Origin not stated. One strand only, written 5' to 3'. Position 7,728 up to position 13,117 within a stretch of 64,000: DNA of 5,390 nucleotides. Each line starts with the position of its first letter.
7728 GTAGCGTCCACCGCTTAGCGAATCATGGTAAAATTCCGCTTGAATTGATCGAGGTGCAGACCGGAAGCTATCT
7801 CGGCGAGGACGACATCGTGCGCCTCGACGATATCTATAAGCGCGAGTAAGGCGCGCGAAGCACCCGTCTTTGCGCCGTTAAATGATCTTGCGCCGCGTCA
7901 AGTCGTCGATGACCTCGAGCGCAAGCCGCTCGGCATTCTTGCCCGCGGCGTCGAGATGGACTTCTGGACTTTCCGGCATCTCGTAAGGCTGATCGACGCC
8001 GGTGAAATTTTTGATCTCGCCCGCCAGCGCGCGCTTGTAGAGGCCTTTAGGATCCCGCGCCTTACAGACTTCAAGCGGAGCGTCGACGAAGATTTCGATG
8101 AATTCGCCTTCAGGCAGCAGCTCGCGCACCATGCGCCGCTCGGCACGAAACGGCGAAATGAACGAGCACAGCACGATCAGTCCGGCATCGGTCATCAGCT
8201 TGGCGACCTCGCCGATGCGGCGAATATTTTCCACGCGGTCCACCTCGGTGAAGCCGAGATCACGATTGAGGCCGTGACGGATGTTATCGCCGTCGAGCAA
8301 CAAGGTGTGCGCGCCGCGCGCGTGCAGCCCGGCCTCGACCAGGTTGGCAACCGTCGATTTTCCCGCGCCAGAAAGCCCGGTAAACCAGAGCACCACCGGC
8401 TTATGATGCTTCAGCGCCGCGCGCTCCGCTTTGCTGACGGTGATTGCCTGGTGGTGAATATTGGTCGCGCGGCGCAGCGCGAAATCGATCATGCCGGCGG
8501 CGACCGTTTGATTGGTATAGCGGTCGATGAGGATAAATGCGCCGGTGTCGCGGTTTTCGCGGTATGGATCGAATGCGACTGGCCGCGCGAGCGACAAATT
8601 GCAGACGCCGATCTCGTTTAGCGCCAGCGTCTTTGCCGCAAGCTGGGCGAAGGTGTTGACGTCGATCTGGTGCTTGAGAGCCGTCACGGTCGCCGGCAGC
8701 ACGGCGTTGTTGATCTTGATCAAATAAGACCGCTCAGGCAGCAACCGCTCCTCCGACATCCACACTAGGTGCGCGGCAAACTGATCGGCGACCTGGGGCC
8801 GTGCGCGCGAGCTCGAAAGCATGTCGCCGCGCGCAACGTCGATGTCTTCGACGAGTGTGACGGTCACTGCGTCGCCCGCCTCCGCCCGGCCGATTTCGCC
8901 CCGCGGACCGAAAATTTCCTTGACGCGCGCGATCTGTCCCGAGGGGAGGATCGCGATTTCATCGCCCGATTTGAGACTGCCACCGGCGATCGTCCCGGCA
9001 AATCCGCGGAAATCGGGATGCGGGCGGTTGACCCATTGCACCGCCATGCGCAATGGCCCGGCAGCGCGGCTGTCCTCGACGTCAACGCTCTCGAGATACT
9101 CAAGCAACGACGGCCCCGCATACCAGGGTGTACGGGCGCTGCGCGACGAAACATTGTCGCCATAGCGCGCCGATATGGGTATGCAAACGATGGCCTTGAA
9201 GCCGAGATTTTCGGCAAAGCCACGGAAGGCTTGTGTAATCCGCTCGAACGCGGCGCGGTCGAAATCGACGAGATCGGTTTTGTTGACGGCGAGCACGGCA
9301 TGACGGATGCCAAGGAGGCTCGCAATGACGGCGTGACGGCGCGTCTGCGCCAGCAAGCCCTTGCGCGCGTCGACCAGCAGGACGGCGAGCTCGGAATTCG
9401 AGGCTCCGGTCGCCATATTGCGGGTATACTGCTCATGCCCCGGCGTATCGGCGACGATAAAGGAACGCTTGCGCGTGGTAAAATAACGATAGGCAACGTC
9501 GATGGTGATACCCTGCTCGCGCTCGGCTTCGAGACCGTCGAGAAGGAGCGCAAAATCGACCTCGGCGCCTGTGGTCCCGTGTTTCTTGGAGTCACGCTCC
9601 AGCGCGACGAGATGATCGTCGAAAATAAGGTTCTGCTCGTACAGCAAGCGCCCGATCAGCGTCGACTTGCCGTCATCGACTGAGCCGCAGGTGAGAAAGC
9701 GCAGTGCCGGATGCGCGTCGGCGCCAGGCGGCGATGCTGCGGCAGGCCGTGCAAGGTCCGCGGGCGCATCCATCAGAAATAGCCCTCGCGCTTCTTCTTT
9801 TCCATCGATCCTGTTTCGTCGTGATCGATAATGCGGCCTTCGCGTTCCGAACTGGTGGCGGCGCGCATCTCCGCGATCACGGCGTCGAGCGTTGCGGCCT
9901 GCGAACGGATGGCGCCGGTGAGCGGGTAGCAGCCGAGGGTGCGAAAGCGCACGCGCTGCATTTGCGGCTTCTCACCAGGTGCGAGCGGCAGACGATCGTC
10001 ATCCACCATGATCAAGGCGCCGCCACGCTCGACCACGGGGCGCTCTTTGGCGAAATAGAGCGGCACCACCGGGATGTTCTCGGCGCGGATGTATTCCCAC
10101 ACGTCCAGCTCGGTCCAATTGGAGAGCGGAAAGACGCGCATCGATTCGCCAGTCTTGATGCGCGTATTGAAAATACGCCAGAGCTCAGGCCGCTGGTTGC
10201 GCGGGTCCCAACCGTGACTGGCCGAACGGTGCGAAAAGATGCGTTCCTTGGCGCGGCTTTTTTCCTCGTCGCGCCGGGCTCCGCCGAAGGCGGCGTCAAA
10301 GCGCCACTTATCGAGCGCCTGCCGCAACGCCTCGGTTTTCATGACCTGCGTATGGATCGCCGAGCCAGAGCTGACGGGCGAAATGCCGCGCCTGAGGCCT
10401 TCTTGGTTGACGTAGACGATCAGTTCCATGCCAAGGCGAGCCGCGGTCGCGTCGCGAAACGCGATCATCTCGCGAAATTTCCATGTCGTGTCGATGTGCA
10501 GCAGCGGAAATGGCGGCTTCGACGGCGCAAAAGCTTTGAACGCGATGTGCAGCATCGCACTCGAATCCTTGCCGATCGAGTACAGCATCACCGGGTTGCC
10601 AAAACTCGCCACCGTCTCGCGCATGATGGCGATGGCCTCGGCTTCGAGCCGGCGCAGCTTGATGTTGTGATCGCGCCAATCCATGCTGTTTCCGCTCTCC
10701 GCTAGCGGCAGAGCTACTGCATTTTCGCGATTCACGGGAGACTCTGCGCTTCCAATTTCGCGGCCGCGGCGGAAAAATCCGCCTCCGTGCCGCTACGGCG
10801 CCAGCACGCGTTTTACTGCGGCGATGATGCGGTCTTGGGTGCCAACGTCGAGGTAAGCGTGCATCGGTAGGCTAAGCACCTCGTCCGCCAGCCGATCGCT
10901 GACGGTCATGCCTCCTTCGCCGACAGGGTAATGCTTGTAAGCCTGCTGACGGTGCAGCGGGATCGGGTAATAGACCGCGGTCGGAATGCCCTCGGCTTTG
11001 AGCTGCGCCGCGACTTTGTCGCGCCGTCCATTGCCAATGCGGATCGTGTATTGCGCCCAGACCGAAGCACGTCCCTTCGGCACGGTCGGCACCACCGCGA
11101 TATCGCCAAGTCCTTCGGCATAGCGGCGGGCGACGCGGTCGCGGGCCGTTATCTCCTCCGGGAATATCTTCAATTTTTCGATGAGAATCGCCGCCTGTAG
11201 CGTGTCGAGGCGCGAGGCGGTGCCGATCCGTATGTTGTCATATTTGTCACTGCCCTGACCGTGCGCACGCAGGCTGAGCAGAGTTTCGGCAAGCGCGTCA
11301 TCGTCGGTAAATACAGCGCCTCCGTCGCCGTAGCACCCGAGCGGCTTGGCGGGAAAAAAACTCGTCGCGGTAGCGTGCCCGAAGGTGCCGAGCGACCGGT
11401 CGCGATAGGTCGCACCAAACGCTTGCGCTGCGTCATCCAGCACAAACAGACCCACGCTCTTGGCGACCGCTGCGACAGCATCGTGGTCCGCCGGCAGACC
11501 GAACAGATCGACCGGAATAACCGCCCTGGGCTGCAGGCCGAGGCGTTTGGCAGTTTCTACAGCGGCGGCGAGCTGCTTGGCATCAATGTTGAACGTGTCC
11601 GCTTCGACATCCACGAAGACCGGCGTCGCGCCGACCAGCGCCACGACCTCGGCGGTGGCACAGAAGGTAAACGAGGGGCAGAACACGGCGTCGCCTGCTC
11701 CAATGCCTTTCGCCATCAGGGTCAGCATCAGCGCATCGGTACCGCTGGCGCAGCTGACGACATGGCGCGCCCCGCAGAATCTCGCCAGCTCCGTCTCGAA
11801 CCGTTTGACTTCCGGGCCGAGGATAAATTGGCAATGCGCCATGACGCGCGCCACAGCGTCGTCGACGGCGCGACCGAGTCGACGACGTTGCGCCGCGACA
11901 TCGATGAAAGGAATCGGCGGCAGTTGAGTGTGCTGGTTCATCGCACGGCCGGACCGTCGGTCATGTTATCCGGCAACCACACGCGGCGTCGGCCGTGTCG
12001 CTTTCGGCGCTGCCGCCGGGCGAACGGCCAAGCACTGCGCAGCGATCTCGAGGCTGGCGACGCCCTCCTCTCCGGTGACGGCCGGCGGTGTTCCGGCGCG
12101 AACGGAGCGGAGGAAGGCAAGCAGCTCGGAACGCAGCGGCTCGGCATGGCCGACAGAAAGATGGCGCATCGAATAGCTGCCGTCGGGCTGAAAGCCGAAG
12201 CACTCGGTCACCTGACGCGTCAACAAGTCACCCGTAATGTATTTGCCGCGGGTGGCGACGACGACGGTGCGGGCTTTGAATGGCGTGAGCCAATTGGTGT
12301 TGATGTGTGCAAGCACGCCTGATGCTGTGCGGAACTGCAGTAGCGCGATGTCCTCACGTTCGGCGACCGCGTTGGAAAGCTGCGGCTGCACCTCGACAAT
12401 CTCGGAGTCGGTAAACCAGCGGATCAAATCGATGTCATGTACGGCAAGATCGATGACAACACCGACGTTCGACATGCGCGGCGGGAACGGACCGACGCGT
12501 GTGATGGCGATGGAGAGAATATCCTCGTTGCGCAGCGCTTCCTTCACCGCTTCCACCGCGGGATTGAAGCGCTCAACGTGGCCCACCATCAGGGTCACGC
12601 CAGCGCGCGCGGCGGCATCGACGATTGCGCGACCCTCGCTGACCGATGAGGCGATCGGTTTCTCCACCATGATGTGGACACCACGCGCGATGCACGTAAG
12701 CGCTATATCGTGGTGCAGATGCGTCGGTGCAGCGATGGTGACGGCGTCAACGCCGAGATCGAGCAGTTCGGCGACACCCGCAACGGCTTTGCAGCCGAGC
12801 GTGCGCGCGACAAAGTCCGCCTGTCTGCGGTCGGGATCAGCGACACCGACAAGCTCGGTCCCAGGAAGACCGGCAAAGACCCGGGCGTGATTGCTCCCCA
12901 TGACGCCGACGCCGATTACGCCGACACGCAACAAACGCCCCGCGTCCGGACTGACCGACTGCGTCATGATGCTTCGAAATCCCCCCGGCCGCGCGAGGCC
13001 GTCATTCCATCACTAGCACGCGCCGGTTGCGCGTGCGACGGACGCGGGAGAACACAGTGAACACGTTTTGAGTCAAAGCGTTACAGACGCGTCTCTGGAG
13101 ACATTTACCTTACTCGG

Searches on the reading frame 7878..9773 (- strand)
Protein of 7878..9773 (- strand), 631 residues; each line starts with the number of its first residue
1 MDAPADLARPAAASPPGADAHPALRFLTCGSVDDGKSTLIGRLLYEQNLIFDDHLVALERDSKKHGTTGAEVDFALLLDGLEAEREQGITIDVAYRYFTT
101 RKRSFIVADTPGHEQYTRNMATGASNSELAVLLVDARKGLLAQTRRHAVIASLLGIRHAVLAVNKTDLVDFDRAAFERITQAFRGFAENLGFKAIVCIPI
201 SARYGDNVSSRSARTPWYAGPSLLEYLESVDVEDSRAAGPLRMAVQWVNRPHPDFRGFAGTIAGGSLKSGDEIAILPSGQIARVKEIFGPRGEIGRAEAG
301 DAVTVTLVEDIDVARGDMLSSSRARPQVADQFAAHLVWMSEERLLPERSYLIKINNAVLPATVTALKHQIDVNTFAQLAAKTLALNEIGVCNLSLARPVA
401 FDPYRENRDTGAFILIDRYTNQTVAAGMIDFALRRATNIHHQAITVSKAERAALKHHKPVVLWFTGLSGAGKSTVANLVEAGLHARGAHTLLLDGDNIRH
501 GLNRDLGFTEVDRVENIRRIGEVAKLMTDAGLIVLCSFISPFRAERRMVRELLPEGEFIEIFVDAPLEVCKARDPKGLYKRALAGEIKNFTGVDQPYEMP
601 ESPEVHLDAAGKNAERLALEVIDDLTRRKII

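Call 72: search_protein_families(library=pfam, proteins=[window:7878-9773:-])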
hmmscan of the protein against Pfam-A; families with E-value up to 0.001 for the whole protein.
window:7878-9773:- (631 aa): 8 families
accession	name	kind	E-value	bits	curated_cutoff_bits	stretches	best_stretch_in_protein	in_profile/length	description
PF01583.26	APS_kinase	-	4.5e-69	231.8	21.1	1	459-608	2-152/152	Adenylylsulphate kinase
PF00009.33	GTP_EFTU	-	1.5e-39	136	26.5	1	24-225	4-180/188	Elongation factor Tu GTP binding domain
PF22594.2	GTP-eEF1A_C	-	1.1e-30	106.5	27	1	331-429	1-100/101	GTP-eEF1A C-terminal domain-like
PF01926.29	MMR_HSR1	-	1.6e-06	28.6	21.9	0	83-146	26-95/113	50S ribosome-binding GTPase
PF13671.12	AAA_33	-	1.1e-05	26.3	27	1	461-573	1-114/143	AAA domain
PF03193.22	RsgA_GTPase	-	8.5e-05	22.9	30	0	435-483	78-130/174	RsgA GTPase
PF03144.31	GTP_EFTU_D2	-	0.00028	21.7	30.3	1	260-318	6-71/73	Elongation factor Tu domain 2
PF06414.18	Zeta_toxin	-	0.00074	19.4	22.3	0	453-500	10-56/199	Zeta toxin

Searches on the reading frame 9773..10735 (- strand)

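Call 72: search_protein_families(library=pfam, proteins=[window:9773-10735:-])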
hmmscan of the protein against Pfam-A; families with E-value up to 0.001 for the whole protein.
window:9773-10735:- (320 aa): 1 family
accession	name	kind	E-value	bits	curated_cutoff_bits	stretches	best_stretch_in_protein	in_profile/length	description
PF01507.26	PAPS_reduct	-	1.1e-55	188.7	22.5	1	47-274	1-174/175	Phosphoadenosine phosphosulfate reductase domain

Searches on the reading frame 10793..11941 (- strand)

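Call 10: search_protein_families(library=pfam, proteins=[window:10793-11941:-])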
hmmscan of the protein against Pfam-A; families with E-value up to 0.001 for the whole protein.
window:10793-11941:- (382 aa): 2 families
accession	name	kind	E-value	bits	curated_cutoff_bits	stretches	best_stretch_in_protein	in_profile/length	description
PF01041.23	DegT_DnrJ_EryC1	-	2.7e-107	359.6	19.8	1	27-376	8-359/360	DegT/DnrJ/EryC1/StrS aminotransferase family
PF00155.27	Aminotran_1_2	-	4.1e-08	33.2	19.7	1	45-136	44-145/361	Aminotransferase class I and II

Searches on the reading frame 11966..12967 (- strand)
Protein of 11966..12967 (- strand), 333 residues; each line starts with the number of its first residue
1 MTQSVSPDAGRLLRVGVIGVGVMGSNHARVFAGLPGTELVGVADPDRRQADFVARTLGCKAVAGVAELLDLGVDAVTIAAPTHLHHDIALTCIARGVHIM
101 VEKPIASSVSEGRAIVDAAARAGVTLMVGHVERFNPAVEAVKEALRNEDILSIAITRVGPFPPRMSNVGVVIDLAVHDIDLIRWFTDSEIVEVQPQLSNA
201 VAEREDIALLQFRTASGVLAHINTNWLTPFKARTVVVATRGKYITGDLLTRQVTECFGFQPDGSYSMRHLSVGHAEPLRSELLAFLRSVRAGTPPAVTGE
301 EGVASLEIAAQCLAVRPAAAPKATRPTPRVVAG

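Call 72: search_protein_families(library=pfam, proteins=[window:11966-12967:-])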
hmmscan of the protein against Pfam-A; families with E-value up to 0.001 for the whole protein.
window:11966-12967:- (333 aa): 3 families
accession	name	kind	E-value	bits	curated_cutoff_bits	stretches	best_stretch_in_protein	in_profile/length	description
PF01408.29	GFO_IDH_MocA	-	6.6e-30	104.7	24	1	13-130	1-120/120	Oxidoreductase family, NAD-binding Rossmann fold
PF22725.1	GFO_IDH_MocA_C3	-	7.8e-15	55.4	27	1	168-243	43-123/124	GFO/IDH/MocA C-terminal domain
PF02894.22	GFO_IDH_MocA_C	-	1.6e-08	35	22.9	1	168-313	40-207/218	Oxidoreductase family, C-terminal alpha/beta domain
